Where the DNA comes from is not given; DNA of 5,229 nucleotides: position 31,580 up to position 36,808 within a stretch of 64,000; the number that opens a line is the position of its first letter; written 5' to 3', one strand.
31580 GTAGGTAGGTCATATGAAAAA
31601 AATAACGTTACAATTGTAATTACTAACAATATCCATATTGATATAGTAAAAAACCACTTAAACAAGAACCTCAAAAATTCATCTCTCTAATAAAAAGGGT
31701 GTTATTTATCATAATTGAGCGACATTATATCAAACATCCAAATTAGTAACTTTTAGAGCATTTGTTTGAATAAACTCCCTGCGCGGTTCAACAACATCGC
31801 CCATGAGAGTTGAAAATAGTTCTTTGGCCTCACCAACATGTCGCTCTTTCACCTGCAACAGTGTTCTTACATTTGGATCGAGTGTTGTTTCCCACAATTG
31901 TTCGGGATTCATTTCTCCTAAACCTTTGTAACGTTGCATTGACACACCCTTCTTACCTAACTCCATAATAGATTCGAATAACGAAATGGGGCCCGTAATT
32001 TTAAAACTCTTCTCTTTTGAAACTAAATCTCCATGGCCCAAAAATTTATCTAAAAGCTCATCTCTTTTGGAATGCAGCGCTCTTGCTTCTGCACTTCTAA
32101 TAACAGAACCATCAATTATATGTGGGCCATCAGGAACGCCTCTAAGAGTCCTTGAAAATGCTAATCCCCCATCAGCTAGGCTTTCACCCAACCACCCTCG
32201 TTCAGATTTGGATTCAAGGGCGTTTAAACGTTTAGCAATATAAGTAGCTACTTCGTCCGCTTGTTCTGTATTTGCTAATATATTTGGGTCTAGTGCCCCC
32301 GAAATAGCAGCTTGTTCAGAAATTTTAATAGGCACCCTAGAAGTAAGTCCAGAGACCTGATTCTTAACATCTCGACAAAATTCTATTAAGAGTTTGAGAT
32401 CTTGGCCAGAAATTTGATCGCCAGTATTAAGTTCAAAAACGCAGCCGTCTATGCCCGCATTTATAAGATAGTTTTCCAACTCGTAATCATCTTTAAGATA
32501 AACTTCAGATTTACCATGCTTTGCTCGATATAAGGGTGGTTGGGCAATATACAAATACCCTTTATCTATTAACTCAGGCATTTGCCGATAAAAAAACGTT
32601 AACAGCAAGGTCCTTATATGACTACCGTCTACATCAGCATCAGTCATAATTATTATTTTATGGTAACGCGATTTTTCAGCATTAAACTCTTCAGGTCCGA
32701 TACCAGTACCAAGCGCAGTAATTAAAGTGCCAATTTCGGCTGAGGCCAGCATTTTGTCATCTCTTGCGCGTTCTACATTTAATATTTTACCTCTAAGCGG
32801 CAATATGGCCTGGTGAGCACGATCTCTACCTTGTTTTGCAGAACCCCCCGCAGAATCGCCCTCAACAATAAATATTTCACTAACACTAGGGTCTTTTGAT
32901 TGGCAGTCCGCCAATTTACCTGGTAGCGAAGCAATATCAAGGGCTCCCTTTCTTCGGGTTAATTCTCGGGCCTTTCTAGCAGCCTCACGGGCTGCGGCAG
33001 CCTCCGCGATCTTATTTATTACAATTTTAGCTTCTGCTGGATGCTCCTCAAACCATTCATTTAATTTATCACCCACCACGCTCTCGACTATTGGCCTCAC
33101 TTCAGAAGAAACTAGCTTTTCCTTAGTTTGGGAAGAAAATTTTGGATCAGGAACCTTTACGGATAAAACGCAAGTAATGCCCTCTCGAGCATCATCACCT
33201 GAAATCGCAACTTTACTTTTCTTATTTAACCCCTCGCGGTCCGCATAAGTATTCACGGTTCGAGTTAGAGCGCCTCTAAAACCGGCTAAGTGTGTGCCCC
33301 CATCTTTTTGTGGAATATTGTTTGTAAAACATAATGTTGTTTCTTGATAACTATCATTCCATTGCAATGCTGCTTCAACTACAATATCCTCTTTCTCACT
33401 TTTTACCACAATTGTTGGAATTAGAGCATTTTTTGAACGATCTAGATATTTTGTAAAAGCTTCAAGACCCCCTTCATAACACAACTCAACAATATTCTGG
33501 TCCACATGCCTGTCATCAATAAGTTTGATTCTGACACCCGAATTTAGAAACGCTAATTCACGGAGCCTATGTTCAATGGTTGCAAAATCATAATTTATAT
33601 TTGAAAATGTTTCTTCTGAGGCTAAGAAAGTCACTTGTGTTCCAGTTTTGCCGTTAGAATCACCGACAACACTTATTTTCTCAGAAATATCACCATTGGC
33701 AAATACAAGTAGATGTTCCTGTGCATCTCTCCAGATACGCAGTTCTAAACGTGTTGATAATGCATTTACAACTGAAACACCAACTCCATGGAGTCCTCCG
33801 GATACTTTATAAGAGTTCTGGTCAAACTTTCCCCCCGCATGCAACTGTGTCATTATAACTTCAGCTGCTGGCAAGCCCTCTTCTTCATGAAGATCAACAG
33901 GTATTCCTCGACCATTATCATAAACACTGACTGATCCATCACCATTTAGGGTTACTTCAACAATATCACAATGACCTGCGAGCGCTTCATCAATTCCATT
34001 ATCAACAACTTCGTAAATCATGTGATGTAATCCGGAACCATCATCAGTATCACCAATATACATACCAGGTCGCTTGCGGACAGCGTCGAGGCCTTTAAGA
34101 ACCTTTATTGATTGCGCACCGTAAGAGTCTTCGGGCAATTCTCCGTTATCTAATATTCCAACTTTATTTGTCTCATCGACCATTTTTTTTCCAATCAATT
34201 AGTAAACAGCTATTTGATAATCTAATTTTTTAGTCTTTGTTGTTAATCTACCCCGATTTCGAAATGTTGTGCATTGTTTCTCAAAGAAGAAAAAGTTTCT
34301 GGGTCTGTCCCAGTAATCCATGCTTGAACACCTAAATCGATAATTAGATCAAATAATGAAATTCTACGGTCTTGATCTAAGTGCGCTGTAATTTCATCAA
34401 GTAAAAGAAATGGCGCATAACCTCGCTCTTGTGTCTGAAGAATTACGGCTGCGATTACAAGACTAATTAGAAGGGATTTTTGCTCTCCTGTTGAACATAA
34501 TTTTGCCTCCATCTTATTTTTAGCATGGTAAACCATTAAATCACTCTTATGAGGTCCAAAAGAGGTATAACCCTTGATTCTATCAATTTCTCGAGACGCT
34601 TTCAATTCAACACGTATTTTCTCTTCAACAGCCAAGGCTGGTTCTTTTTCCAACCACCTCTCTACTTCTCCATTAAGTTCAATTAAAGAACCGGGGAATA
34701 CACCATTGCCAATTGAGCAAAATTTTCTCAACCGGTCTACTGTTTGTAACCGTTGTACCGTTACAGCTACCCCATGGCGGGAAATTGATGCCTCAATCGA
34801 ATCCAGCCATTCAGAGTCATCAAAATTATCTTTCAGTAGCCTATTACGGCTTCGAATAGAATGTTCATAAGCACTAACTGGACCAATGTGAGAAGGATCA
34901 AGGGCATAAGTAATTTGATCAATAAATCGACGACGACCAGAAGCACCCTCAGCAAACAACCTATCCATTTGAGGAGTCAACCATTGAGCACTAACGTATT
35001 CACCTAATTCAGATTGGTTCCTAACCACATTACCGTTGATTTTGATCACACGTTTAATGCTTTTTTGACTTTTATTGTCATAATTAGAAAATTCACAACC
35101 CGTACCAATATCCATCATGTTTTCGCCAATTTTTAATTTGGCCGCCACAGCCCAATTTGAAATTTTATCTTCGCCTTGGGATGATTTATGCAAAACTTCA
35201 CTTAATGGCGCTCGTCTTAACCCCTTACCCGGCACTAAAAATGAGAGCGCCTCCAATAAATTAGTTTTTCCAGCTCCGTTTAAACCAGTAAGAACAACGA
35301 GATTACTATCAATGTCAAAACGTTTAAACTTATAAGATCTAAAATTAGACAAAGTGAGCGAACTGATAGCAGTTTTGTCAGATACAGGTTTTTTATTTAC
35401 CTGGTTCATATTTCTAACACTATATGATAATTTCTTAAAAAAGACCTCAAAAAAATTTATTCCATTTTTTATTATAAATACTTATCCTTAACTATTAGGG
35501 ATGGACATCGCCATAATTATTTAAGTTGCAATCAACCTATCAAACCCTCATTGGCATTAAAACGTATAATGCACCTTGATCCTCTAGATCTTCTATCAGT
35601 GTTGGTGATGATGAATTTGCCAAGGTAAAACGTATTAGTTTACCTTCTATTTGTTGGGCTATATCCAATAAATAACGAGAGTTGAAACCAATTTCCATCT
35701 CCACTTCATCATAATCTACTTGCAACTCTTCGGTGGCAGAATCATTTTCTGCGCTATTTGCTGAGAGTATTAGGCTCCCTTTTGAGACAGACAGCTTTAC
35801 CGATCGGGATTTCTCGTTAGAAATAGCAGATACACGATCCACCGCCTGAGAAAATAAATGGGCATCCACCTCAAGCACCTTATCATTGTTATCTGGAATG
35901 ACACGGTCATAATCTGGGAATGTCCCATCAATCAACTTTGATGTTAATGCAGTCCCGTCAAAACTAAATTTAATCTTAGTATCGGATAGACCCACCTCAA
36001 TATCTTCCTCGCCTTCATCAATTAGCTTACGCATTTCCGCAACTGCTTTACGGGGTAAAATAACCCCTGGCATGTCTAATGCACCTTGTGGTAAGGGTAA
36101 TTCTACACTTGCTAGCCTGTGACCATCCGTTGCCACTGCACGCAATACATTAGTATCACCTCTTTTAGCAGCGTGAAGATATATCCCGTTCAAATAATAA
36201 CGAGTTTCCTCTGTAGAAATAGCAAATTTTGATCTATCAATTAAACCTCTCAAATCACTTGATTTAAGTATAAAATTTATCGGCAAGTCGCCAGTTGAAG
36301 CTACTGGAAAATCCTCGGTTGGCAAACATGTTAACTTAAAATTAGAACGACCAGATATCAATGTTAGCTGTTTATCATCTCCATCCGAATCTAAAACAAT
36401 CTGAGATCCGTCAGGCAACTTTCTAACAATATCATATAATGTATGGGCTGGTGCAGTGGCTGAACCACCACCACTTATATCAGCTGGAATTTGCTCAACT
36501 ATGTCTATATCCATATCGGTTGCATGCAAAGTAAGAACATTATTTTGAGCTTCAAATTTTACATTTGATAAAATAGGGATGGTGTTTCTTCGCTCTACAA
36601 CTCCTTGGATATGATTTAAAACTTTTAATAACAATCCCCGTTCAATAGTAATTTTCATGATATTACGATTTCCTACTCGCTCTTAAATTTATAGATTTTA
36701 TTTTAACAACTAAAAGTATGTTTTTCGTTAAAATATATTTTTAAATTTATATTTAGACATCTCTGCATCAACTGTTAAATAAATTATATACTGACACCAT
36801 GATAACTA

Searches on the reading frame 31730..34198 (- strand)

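Call 44: search_protein_families(library=pfam, proteins=[window:31730-34198:-], max_evalue=0.00001)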
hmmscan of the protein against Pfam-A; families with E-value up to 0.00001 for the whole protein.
window:31730-34198:- (822 aa): 4 families
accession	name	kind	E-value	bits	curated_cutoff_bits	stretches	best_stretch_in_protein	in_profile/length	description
PF00204.31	DNA_gyraseB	-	6.4e-57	192.2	27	1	244-412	1-172/173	DNA gyrase B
PF00986.26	DNA_gyraseB_C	-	3.9e-28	97.8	29.8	1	749-811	1-63/63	DNA gyrase B subunit, carboxyl terminus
PF01751.28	Toprim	-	1.8e-19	70.1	23.1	1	441-553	1-95/96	Toprim domain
PF02518.31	HATPase_c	-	1.6e-17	64.4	26.4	1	53-191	2-105/111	Histidine kinase-, DNA gyrase B-, and HSP90-like ATPase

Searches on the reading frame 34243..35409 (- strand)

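Call 44: search_protein_families(library=pfam, proteins=[window:34243-35409:-], max_evalue=0.00001)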
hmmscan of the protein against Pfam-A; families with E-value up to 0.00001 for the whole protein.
window:34243-35409:- (388 aa): 4 families
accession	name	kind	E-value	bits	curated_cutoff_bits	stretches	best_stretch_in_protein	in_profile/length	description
PF02463.25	SMC_N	-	4.5e-24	85.6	40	1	15-378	2-207/220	RecF/RecN/SMC N terminal domain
PF13476.12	AAA_23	-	1.4e-11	45.9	27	1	17-125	1-97/201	AAA domain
PF13175.12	AAA_15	-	2.9e-11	44.1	32.1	1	15-85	3-62/374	AAA ATPase domain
PF13304.12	AAA_21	-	4.1e-10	40.6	27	0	37-58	1-22/304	AAA domain, putative AbiEii toxin, Type IV TA system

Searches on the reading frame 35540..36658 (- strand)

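Call 44: search_protein_families(library=pfam, proteins=[window:35540-36658:-], max_evalue=0.00001)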
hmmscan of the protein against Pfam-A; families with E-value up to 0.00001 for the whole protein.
window:35540-36658:- (372 aa): 3 families
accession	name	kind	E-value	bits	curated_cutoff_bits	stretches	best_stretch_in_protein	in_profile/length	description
PF02768.20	DNA_pol3_beta_3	-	4.7e-37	126.9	27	1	252-371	2-121/121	DNA polymerase III beta subunit, C-terminal domain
PF00712.24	DNA_pol3_beta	-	9.1e-37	126.3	24.4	1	1-119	1-118/120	DNA polymerase III beta subunit, N-terminal domain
PF02767.21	DNA_pol3_beta_2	-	2.7e-36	124.8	27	1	131-249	2-116/116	DNA polymerase III beta subunit, central domain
